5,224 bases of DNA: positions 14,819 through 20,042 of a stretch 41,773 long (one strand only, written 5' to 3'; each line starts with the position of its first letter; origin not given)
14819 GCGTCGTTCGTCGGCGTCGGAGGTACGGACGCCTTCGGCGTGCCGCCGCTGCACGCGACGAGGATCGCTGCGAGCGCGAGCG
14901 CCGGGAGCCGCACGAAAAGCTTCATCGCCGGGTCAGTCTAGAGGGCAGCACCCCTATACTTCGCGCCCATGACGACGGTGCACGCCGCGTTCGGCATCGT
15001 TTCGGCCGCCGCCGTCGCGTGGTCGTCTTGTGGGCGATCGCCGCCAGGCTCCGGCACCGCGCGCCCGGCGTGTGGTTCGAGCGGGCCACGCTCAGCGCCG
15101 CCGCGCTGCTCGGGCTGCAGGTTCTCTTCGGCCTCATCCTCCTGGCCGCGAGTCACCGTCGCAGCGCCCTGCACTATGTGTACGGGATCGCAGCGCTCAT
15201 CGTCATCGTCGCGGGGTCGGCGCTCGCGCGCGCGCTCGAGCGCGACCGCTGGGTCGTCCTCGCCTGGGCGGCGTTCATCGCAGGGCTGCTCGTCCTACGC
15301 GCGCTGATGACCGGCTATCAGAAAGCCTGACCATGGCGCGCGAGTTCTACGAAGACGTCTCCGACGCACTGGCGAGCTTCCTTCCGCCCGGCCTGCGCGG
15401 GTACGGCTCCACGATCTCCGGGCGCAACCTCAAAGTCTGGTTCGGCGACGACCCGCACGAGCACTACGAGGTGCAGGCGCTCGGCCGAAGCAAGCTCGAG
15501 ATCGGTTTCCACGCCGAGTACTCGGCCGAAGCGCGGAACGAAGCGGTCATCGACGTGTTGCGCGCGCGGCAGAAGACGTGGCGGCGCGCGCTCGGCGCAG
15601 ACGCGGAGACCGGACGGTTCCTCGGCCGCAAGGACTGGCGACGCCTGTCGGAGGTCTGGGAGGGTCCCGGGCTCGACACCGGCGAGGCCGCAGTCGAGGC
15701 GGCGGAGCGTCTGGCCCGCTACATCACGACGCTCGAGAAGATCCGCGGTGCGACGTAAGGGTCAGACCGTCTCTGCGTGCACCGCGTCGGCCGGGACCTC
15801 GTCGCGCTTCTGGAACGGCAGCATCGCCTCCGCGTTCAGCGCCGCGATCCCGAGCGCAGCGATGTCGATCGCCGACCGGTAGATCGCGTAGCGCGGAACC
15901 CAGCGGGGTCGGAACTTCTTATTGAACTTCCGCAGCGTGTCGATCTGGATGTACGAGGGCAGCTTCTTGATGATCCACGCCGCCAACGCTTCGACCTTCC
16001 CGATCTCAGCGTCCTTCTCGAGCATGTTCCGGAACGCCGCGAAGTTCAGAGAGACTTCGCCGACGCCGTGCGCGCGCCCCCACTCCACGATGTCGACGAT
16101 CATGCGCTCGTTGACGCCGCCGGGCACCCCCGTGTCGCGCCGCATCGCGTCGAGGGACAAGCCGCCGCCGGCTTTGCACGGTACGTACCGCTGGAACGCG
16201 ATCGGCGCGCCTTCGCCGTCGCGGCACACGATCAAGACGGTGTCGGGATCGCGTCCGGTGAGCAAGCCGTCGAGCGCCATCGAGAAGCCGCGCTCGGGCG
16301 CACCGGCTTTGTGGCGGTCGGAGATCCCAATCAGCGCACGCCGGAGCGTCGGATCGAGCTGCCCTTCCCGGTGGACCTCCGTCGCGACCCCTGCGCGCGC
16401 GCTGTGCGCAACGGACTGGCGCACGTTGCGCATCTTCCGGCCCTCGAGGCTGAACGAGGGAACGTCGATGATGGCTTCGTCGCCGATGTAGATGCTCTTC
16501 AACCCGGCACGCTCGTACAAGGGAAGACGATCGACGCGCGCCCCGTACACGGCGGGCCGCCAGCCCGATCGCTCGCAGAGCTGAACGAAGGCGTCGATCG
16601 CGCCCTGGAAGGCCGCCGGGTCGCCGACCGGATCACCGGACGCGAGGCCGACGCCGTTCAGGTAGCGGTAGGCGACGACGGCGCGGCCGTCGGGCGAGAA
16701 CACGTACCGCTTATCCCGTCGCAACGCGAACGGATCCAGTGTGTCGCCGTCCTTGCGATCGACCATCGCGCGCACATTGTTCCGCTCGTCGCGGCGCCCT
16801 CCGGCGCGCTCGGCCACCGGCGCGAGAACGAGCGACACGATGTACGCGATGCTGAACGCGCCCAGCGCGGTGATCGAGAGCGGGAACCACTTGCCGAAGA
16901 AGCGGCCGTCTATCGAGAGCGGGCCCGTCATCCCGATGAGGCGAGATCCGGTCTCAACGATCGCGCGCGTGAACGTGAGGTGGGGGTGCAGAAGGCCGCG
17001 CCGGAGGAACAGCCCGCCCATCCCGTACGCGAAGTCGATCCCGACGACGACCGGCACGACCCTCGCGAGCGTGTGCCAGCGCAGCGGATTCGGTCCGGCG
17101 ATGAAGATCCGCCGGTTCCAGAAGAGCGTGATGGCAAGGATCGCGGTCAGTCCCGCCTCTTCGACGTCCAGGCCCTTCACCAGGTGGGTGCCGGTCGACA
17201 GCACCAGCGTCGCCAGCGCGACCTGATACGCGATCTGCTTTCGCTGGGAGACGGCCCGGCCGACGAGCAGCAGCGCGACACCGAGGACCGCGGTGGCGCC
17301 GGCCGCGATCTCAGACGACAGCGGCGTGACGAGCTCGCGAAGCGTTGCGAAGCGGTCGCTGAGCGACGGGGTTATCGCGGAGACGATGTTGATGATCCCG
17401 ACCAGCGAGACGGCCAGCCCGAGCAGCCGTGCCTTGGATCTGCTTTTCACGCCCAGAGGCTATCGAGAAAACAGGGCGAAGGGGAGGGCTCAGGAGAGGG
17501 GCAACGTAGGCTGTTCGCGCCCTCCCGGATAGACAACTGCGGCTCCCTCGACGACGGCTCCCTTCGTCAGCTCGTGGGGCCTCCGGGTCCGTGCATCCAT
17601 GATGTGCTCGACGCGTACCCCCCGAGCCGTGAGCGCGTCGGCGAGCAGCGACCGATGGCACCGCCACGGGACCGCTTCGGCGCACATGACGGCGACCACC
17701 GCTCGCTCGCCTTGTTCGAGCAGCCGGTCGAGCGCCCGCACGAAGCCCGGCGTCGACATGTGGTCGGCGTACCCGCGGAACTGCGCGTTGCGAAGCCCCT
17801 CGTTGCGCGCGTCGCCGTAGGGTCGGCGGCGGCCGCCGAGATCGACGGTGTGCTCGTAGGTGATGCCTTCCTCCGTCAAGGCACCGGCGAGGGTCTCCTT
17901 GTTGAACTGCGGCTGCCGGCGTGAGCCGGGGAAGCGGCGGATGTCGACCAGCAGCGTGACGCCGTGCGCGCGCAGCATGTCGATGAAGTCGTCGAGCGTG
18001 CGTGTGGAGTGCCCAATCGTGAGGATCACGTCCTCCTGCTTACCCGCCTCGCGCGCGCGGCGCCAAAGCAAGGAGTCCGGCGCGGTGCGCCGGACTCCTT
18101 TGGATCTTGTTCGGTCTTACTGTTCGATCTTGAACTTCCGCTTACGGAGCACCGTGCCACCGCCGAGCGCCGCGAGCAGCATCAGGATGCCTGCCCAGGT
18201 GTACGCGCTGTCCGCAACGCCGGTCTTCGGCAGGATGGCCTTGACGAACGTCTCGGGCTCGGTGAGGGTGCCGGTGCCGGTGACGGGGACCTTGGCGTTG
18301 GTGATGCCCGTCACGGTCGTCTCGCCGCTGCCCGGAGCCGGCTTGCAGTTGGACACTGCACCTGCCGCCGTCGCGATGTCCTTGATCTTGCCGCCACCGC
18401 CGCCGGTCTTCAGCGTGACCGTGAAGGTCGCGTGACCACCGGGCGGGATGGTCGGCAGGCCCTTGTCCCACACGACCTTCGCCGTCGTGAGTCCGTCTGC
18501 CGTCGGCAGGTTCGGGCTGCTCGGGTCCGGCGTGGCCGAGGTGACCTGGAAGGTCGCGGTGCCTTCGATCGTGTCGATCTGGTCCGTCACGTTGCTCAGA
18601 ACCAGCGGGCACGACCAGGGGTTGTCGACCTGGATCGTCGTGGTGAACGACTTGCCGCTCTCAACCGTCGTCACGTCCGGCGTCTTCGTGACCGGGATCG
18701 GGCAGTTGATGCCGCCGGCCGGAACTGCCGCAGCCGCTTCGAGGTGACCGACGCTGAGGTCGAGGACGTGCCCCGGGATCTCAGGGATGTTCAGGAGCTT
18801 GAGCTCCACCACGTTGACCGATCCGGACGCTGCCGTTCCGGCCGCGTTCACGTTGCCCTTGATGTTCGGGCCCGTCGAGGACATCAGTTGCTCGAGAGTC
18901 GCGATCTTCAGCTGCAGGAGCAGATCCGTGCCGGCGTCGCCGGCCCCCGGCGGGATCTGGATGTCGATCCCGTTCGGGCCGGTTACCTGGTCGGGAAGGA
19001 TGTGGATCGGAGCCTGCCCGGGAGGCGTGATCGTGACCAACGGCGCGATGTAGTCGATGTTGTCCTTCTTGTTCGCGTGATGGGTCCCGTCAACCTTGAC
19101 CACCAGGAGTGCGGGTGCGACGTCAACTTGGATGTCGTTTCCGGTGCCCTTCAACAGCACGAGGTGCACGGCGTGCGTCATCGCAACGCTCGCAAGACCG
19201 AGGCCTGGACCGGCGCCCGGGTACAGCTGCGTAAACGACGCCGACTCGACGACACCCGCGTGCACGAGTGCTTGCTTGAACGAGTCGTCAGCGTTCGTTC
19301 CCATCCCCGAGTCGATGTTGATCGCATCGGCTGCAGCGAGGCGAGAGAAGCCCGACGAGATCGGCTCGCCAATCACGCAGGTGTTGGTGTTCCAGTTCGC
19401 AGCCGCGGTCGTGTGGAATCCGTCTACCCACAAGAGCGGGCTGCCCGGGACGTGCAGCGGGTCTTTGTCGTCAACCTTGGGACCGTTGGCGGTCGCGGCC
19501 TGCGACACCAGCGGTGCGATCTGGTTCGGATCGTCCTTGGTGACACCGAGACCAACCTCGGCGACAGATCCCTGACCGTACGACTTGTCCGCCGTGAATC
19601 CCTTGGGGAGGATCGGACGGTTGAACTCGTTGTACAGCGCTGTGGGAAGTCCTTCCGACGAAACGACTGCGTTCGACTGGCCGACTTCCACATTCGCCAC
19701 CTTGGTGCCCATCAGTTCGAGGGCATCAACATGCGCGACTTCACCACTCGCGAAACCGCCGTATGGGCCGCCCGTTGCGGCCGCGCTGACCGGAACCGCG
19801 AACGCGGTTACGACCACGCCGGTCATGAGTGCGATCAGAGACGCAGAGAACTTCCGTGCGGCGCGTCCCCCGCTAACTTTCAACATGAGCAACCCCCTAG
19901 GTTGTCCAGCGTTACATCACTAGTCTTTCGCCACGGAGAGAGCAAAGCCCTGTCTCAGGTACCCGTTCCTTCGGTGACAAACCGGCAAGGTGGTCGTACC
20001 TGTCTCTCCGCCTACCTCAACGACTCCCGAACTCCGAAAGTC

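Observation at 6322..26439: Eleven correctly oriented copies of a GTTT-N15-17-GGGNA promoter motif define an apparent local SigB/SigF-type regulon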

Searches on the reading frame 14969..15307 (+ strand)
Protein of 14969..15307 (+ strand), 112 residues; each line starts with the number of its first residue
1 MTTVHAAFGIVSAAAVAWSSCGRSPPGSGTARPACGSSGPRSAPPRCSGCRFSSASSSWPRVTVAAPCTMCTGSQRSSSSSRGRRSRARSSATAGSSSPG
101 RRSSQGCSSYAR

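Call 48: search_protein_families(library=pfam, proteins=[window:14969-15307:+], max_evalue=0.001)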
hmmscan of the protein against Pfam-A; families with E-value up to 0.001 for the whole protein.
window:14969-15307:+ (112 aa): 0 families

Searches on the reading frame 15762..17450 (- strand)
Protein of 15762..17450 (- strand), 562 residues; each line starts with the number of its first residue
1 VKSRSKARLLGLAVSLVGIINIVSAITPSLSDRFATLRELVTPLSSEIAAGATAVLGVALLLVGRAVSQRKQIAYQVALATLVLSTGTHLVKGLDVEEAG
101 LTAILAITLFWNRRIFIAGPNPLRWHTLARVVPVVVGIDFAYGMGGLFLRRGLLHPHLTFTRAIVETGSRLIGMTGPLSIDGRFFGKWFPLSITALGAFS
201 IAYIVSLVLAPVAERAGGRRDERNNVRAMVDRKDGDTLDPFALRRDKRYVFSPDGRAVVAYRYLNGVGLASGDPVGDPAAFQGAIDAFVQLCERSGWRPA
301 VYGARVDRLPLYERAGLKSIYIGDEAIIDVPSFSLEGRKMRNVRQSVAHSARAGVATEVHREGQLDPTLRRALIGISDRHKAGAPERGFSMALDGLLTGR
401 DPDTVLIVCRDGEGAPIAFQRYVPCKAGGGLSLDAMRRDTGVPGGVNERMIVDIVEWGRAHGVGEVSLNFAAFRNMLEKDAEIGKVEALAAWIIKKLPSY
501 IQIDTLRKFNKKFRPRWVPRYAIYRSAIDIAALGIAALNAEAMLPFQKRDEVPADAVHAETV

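Call 7: search_protein_families(library=pfam, proteins=[window:15762-17450:-], max_evalue=0.01)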
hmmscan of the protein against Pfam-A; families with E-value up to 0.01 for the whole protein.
window:15762-17450:- (562 aa): 2 families
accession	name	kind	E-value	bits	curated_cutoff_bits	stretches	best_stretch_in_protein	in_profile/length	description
PF09924.15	LPG_synthase_C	-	2.1e-71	240.8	27.5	1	229-524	3-298/298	Phosphatidylglycerol lysyltransferase, C-terminal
PF16995.10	tRNA-synt_2_TM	-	3.2e-05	24.2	26.8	1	7-95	6-93/215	Transmembrane region of lysyl-tRNA synthetase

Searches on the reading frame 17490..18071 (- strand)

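Call 7: search_protein_families(library=pfam, proteins=[window:17490-18071:-], max_evalue=0.01)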
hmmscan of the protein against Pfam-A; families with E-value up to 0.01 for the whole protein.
window:17490-18071:- (193 aa): 2 families
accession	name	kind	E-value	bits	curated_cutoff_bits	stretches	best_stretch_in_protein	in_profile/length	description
PF04343.18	DUF488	-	2.8e-34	118.8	22.2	1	26-147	2-121/121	Domain of unknown function DUF488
PF22751.1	DUF488-N3a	-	2e-05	25.3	27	1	98-150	64-117/118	Active DUF488-N3 subclade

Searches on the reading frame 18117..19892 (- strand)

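Call 7: search_protein_families(library=pfam, proteins=[window:18117-19892:-], max_evalue=0.01)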
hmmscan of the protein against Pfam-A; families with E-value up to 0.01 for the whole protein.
window:18117-19892:- (591 aa): 1 family
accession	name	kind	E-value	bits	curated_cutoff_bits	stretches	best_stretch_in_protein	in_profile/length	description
PF00746.26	Gram_pos_anchor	-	0.0017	18.7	20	1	554-586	9-40/43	LPXTG cell wall anchor motif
